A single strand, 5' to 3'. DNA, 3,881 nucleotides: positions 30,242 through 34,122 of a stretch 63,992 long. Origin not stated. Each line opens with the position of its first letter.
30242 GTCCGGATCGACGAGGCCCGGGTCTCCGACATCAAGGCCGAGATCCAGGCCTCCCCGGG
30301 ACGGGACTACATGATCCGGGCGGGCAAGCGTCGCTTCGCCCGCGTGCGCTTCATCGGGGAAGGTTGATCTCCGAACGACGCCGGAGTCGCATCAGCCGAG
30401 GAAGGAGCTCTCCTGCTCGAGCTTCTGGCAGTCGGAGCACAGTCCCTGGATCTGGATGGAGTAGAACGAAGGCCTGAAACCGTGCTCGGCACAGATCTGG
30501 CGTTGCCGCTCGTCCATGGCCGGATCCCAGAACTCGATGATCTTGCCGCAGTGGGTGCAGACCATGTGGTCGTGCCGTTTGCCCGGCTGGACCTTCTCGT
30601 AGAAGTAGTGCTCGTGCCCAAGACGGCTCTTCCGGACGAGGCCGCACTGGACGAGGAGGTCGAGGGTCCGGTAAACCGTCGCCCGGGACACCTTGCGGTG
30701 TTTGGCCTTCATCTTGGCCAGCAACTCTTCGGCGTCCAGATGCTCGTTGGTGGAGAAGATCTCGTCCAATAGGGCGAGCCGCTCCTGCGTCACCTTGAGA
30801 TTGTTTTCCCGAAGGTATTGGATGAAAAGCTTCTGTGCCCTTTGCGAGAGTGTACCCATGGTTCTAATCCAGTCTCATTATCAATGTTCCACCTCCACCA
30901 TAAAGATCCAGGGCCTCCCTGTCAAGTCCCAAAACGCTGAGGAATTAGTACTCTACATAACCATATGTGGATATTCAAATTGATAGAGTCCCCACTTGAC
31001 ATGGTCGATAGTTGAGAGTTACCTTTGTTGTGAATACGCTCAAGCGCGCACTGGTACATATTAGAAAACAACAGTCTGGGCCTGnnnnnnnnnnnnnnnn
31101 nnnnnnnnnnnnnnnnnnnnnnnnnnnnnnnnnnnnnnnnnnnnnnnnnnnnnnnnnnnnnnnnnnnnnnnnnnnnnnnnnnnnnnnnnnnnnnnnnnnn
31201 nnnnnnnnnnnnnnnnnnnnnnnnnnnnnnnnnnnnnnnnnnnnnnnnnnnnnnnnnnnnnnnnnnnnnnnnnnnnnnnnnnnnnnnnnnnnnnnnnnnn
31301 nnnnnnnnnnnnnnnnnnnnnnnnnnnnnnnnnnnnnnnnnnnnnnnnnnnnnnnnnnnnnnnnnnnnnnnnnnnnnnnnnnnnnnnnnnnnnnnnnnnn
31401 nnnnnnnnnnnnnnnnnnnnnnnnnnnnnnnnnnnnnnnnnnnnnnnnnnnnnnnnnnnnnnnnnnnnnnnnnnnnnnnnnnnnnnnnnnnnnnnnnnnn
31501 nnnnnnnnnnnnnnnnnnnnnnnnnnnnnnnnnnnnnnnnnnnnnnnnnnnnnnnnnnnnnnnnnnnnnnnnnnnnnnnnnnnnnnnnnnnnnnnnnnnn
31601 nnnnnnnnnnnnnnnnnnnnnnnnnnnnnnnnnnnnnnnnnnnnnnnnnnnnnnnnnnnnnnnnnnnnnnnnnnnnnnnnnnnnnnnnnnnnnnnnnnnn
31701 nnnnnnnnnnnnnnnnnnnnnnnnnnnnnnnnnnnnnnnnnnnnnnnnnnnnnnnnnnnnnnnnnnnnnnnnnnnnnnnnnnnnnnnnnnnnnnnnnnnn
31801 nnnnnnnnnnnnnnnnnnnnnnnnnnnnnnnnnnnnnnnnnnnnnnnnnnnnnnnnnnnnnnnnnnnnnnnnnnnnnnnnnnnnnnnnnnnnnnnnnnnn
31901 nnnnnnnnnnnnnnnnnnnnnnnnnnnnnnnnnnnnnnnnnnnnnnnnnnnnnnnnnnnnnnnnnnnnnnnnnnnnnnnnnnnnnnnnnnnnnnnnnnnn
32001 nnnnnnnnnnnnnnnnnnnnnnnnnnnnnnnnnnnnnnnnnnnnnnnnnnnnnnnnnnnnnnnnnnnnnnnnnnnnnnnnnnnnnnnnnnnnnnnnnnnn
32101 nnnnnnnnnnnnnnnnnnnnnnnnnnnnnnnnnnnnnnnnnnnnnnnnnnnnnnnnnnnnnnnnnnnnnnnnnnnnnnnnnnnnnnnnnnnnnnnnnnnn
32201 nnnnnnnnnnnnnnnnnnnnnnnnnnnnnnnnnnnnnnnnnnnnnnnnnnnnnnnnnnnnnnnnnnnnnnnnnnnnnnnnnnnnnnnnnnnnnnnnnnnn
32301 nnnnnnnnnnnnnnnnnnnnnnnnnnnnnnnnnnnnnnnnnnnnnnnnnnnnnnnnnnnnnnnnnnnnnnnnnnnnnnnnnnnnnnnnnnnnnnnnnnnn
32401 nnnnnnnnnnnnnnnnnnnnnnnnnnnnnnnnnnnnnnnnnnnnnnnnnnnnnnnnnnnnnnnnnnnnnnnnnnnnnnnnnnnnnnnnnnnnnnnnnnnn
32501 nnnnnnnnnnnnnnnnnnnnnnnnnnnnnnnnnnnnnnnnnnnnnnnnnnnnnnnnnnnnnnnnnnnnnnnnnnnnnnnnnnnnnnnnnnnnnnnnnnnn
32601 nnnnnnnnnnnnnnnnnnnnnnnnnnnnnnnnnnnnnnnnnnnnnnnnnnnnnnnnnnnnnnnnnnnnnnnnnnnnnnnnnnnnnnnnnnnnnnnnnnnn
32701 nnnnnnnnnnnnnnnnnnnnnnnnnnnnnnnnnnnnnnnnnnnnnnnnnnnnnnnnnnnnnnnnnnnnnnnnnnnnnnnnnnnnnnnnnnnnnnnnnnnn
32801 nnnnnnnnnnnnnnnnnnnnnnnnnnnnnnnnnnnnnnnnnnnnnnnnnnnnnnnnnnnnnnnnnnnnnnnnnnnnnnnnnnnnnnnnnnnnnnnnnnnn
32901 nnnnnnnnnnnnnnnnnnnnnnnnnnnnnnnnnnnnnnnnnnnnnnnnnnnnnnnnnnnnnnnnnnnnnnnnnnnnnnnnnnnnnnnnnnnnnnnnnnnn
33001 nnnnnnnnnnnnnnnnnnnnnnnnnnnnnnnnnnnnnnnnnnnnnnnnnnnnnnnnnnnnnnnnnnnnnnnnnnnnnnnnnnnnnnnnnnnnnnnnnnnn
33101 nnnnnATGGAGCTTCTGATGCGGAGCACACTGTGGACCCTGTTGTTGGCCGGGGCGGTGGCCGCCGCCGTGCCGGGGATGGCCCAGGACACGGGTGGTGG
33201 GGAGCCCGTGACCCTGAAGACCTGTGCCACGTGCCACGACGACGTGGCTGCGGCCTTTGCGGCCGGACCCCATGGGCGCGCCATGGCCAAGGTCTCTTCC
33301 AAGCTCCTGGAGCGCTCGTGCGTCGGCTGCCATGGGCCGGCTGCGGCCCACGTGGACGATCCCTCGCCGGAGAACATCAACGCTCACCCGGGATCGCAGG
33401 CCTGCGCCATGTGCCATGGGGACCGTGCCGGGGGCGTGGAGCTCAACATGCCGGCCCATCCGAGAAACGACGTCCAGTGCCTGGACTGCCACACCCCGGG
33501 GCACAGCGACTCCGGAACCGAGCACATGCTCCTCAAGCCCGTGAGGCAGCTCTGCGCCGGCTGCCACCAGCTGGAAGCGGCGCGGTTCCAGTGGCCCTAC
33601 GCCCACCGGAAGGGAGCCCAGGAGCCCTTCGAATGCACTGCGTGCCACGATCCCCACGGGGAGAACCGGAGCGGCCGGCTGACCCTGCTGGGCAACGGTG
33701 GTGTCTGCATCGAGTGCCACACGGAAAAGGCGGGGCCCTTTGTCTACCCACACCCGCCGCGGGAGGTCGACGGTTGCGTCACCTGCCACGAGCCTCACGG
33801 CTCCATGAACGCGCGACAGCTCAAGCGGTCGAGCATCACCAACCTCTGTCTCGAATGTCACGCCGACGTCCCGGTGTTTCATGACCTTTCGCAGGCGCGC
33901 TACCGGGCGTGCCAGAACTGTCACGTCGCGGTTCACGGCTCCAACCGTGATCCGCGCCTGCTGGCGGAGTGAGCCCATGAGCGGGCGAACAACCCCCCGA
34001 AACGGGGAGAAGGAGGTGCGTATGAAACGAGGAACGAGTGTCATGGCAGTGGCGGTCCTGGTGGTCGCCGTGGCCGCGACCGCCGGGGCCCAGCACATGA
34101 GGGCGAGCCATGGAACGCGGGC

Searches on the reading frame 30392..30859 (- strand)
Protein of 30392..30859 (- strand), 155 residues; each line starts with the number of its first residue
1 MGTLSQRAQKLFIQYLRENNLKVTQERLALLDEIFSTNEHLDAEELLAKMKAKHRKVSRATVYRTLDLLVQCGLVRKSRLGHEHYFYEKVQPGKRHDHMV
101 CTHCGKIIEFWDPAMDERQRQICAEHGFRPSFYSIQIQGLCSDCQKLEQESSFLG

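Call 3: search_protein_families(library=pfam, proteins=[window:30392-30859:-], max_evalue=0.1)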
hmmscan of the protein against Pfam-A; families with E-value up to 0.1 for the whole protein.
window:30392-30859:- (155 aa): 19 families
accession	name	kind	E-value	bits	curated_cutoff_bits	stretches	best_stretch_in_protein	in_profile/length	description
PF01475.25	FUR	-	1.5e-31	109.5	23.1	1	18-136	1-119/121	Ferric uptake regulator family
PF01978.25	TrmB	-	0.00023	21.4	25.6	1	52-92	29-67/68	Sugar-specific transcriptional regulator TrmB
PF08100.18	Dimerisation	-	0.00083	19.6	25.6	1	27-87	27-81/93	O-methyltransferase dimerisation domain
PF17814.7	LisH_TPL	-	0.0014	18.7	30.7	0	10-24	7-21/31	LisH-like dimerisation domain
PF12802.13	MarR_2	-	0.0053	17.3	27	1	52-79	27-54/61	MarR family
PF09339.16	HTH_IclR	-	0.0079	16.4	22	1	57-77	30-50/52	IclR helix-turn-helix domain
PF03965.22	Penicillinase_R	-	0.0081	16.9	22.6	1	34-88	11-64/115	Penicillinase repressor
PF25213.1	HVO_A0261_N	-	0.0082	16.4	35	1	54-79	33-58/86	HVO_A0261 N-terminal domain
PF01316.27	Arg_repressor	-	0.011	15.9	27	0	26-86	5-62/70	Arginine repressor, DNA binding domain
PF22381.2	Staph_reg_Sar_Rot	-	0.019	15.5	27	1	19-79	8-62/85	Transcriptional regulator SarA/Rot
PF03962.21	Mnd1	-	0.021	15.5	23.5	1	47-87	17-57/60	Mnd1 HTH domain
PF12840.13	HTH_20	-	0.022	15.1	27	1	27-76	6-49/51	Helix-turn-helix domain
PF08279.18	HTH_11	-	0.027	14.8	25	0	52-73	22-43/55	HTH domain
PF18982.5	JetA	-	0.028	13.4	26.2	1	6-65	208-269/434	Wadjet protein JetA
PF13565.12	HTH_32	-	0.039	14.9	33.7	1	22-66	28-73/73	Homeodomain-like domain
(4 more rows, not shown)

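Call 4: search_protein_families(library=ncbifam, proteins=[window:30392-30859:-], max_evalue=0.1)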
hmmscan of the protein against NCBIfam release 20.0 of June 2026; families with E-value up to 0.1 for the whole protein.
window:30392-30859:- (155 aa): 18 families
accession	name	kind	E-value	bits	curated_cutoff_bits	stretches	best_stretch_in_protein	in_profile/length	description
NF052545.1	TransRegPerRClab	equivalog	9.3e-23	80.7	180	1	14-146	6-136/138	transcriptional regulator PerR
NF006999.0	PRK09462.1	equivalog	2e-22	79.4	146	1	15-149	7-141/148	ferric iron uptake transcriptional regulator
NF051891.1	TransRegFurHelico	equivalog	7.7e-22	77.8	200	1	14-146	16-147/148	ferric iron uptake transcriptional regulator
NF051892.1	TransRegFurBacil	equivalog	7.1e-21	74.8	220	1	14-150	10-149/149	ferric iron uptake transcriptional regulator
NF047406.1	TransRegPerRTherm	equivalog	3.6e-13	49.9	200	1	22-146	5-127/130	manganese-dependent transcriptional regulator PerR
NF008646.0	PRK11639.1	equivalog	6.1e-13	48.8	167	1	17-148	18-150/171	zinc uptake transcriptional repressor Zur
NF045678.1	TransRegIrrA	equivalog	2.9e-12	46.7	150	1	7-107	4-103/138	iron response transcriptional regulator IrrA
NF045677.1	FeRespRegIrr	equivalog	2.2e-11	43.9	170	1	14-106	2-93/127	Fur family transcriptional regulator Irr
NF047462.1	FUR_perox_PerRA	exception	3.2e-08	34.2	200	1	15-110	11-104/142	peroxide-responsive transcriptional repressor PerRA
NF047461.1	FUR_perox_PerRB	exception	2.9e-06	27.2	250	1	16-80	21-85/143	peroxide-responsive transcriptional repressor PerRB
NF040939.2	trans_reg_lrs14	equivalog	0.00023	21.2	90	1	23-80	19-71/103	Lrs14 family HTH-type transcriptional regulator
NF053606.1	Sta1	subfamily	0.00028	21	80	1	28-88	23-82/100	Sta1 family transcriptional regulator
NF038232.1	STM3845_fam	equivalog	0.0026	17.5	100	1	20-91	177-248/277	retron St85 family effector protein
NF033788.1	HTH_metalloreg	subfamily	0.0043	16.8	55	1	26-86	12-66/77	metalloregulator ArsR/SmtB family transcription factor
TIGR02147.1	Fsuc_second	paralog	0.023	14.2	50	1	44-91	140-185/272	TIGR02147 family protein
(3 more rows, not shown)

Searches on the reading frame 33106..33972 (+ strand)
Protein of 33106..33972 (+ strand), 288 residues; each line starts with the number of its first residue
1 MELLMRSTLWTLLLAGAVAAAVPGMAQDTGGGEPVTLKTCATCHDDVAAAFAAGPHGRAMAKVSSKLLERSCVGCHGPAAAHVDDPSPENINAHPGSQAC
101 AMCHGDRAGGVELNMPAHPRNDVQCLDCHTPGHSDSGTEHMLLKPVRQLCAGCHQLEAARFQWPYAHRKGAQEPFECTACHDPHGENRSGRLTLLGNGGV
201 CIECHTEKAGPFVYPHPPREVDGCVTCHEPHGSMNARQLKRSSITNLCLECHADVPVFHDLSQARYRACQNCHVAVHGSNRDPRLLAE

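Call 3: search_protein_families(library=pfam, proteins=[window:33106-33972:+], max_evalue=0.1)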
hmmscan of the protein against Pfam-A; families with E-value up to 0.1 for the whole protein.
window:33106-33972:+ (288 aa): 5 families
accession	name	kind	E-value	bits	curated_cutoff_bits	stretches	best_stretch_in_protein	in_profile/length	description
PF09699.15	Paired_CXXCH_1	-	6.5e-28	96.6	20.6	5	216-254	1-38/41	Doubled CXXCH motif (Paired_CXXCH_1)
PF14522.11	Cytochrome_C7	-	2.5e-14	53.3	24.8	5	38-104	14-66/67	Cytochrome c7 and related cytochrome c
PF14537.11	Cytochrom_c3_2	-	1.1e-12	48.6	25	2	118-206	2-79/79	Cytochrome c3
PF13435.11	Cytochrome_C554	-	0.00088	20.6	20.8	1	39-130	1-84/84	Cytochrome c554 and c-prime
PF02335.20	Cytochrom_C552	-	0.0024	17.3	24.1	1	116-159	238-287/438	Cytochrome c552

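Call 4: search_protein_families(library=ncbifam, proteins=[window:33106-33972:+], max_evalue=0.1)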
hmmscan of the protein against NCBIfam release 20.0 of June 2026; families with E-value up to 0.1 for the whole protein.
window:33106-33972:+ (288 aa): 9 families
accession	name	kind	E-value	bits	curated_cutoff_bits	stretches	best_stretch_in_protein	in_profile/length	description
TIGR03508.1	decahem_SO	subfamily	3.8e-50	170.7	192.2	1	38-282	3-257/258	DmsE family decaheme c-type cytochrome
NF041028.1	decahem_GSU2203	exception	9.9e-41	140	325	1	34-253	33-253/317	GSU2203 family decaheme c-type cytochrome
TIGR01905.1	paired_CXXCH_1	subfamily_domain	8.9e-23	79.9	25.2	3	216-254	1-38/41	doubled CXXCH domain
TIGR03153.1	cytochr_NrfH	equivalog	4.3e-09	36.5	134.2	0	62-105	95-134/138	cytochrome c nitrite reductase small subunit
TIGR03146.1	cyt_nit_nrfB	equivalog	3.7e-06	27.3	166.6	1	122-255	11-144/145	cytochrome c nitrite reductase pentaheme subunit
NF041198.1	UshA_like_PCGU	equivalog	3e-05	22.8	275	2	39-105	444-509/519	UshA-like (seleno)protein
NF008339.0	PRK11125.1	equivalog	0.0078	14.9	595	1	115-171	279-342/487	ammonia-forming cytochrome c nitrite reductase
NF040967.1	cytc_ExtN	equivalog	0.03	13.2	200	0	121-170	37-85/415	selenite/tellurite reduction operon c-type cytochrome ExtN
NF040968.1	FeS_ExtO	equivalog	0.048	12.5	200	1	169-274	33-138/416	selenite/tellurite reduction operon b-type cytochrome iron-sulfur cluster-binding subunit ExtO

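Call 37: search_solved_structures(query=window:33106-33969:+, max_evalue=0.01, show_alignments=0)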
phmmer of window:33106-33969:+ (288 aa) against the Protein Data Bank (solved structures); distinct sequences matched with E-value up to 0.01: 6.
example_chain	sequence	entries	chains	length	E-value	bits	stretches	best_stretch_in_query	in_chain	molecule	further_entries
6r2q_A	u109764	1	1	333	1.5e-21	80.4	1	31-282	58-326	Cystathionine beta-synthase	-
6i5b_A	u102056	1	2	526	7.5e-06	28.8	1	30-106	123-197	Uncharacterized protein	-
6qvm_A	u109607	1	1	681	8.2e-05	25.4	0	221-276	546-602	Multiheme cytochrome cf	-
2rf7_A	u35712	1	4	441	0.00035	23.3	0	117-171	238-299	Cytochrome c-552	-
4wjy_A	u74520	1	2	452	0.00039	23.2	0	117-171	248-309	Cytochrome c-552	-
1gu6_A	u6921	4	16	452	0.0004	23.2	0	117-171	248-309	CYTOCHROME C552 | Cytochrome c-552 | Cytochrome c nitrite reductase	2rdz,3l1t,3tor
